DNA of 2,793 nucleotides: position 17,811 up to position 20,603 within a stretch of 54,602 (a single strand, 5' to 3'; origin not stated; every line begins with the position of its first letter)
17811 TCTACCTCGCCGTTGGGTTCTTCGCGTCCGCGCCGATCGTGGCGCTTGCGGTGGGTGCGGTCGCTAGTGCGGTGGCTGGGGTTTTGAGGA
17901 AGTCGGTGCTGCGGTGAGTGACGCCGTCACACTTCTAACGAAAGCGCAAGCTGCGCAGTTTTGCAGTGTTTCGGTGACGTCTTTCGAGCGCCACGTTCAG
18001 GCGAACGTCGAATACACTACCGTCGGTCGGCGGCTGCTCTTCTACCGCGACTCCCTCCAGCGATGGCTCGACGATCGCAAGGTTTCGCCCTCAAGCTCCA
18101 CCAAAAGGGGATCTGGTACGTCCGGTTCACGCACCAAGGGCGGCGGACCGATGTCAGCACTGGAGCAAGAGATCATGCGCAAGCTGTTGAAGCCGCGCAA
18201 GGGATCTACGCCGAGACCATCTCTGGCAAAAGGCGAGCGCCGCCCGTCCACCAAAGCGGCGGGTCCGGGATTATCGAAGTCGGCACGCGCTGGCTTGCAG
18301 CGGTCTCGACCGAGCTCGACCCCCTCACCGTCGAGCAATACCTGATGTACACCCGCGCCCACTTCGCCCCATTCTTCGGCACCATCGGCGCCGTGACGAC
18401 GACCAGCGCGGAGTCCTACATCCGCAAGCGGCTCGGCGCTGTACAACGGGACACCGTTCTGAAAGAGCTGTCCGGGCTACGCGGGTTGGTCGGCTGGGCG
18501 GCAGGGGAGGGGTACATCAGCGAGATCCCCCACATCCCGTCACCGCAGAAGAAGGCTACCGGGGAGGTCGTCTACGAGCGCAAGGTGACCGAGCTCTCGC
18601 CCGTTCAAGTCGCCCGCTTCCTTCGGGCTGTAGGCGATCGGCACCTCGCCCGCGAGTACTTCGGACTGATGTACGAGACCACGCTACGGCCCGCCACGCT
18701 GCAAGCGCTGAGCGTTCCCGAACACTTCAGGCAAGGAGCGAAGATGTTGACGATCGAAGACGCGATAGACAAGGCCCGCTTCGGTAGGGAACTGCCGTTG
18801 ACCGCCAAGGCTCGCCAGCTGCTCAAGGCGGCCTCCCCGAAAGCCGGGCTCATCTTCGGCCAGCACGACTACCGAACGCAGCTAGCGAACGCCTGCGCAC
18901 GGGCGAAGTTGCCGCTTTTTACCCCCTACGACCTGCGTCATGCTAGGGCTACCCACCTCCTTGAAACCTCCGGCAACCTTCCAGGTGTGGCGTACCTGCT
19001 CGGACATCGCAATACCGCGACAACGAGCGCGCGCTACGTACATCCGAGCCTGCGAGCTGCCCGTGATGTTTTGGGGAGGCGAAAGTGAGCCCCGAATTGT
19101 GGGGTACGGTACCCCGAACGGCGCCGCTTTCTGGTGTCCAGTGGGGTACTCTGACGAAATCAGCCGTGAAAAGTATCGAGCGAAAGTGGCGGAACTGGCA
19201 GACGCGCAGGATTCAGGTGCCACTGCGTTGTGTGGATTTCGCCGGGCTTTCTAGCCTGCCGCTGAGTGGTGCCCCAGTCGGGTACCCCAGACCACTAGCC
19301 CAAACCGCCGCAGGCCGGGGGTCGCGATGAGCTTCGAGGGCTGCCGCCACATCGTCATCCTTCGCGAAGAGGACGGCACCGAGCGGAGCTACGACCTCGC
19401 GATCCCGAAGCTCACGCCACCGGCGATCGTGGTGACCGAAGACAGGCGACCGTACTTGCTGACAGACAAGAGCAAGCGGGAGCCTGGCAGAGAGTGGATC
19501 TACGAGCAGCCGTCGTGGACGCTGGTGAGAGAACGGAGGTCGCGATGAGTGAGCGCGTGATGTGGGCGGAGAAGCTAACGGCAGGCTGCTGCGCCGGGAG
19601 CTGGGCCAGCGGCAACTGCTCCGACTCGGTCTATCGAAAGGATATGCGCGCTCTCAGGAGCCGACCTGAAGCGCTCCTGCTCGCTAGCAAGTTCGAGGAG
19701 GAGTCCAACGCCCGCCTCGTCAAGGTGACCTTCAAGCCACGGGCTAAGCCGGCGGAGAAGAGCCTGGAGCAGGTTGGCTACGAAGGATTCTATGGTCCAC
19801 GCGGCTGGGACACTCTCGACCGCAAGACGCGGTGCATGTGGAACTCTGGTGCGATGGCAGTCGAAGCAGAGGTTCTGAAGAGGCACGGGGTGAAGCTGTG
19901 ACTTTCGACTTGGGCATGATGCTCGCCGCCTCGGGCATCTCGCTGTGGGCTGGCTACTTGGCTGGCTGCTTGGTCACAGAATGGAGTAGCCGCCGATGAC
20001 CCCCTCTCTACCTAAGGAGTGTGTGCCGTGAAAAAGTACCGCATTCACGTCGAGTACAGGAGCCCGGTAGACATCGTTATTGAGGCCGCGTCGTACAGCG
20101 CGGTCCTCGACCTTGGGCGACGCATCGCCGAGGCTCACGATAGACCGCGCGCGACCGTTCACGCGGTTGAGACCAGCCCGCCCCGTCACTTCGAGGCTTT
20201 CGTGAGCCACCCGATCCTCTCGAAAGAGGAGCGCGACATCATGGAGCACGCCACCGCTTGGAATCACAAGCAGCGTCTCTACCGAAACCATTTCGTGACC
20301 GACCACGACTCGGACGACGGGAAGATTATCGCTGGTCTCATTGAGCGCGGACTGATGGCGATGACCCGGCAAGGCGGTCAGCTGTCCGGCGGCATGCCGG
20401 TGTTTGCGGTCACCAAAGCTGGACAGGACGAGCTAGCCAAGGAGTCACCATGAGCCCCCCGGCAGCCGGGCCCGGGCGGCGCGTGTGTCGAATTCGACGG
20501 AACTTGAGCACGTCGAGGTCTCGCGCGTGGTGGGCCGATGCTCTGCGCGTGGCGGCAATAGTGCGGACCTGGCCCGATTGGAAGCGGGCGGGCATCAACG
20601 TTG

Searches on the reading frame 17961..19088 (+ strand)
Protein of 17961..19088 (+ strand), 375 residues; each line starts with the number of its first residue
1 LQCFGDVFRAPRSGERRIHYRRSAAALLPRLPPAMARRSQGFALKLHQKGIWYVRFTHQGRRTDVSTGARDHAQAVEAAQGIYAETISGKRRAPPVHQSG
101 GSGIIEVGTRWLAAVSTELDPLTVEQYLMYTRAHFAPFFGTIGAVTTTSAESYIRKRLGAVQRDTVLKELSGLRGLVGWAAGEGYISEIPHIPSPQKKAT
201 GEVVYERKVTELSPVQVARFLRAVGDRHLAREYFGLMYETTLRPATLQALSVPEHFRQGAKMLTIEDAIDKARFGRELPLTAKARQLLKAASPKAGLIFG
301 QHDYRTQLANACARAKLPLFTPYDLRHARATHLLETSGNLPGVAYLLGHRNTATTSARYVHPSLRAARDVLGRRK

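Call 8: search_protein_families(library=pfam, proteins=[window:17961-19088:+], max_evalue=0.001)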
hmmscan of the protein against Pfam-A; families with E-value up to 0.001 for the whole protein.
window:17961-19088:+ (375 aa): 1 family
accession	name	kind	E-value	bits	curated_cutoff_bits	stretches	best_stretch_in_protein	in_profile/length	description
PF00589.27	Phage_integrase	-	4e-15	56.5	27.1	1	230-362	24-168/172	Phage integrase family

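Call 56: search_protein_families(library=phrogs, proteins=[window:17961-19088:+], max_evalue=0.001)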
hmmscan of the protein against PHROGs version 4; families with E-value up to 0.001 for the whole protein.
window:17961-19088:+ (375 aa): 2 families
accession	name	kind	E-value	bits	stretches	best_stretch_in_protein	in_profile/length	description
phrog_1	-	integration and excision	1.6e-31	111.2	1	47-369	119-442/611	integrase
phrog_216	-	integration and excision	1.8e-10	41.4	1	212-367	56-229/301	integrase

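Call 98: search_protein_families(library=ncbifam, proteins=[window:17961-19088:+], max_evalue=0.001)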
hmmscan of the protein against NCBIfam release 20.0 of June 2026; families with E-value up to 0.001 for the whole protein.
window:17961-19088:+ (375 aa): 6 families
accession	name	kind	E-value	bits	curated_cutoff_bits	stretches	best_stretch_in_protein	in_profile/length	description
TIGR02224.1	recomb_XerC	equivalog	4.7e-13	49.2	335.15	1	306-363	221-278/295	tyrosine recombinase XerC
TIGR02225.1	recomb_XerD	equivalog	1.4e-09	37.7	329.6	1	320-356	233-269/290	site-specific tyrosine recombinase XerD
NF001399.0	PRK00283.1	subfamily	2e-08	33.9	279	1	307-356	227-278/300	tyrosine recombinase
NF040815.2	recomb_XerA_Arch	equivalog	1.5e-07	31.3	220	1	313-365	205-257/263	site-specific tyrosine recombinase/integron integrase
TIGR02249.1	integrase_gron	subfamily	9.4e-05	21.9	265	1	306-367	244-305/315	integron integrase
NF003462.0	PRK05084.1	equivalog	0.0008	18.2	267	0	320-372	303-354/360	tyrosine recombinase XerS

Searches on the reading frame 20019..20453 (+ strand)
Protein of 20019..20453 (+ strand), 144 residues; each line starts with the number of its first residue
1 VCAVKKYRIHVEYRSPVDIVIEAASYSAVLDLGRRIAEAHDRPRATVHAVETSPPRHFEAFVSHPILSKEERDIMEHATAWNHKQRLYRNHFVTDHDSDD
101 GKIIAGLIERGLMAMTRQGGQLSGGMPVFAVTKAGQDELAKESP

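Call 10: search_protein_families(library=phrogs, proteins=[window:20019-20453:+], max_evalue=0.01)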
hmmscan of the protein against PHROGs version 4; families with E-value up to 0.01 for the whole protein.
window:20019-20453:+ (144 aa): 2 families
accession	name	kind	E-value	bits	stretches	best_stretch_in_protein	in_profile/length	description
phrog_13561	-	unknown function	3.4e-11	44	1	67-140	7-80/92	-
phrog_32432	-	unknown function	0.0024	18.9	1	68-115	71-115/150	-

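Call 11: search_protein_families(library=pfam, proteins=[window:20019-20453:+], max_evalue=0.01)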
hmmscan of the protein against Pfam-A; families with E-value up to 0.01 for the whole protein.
window:20019-20453:+ (144 aa): 0 families

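Call 50: search_protein_families(library=padloc, proteins=[window:20019-20453:+], max_evalue=0.01)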
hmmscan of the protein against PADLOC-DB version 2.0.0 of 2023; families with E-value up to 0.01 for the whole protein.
window:20019-20453:+ (144 aa): 0 families

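Call 98: search_protein_families(library=ncbifam, proteins=[window:20019-20453:+], max_evalue=0.001)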
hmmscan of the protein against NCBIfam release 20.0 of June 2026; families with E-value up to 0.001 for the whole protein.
window:20019-20453:+ (144 aa): 0 families
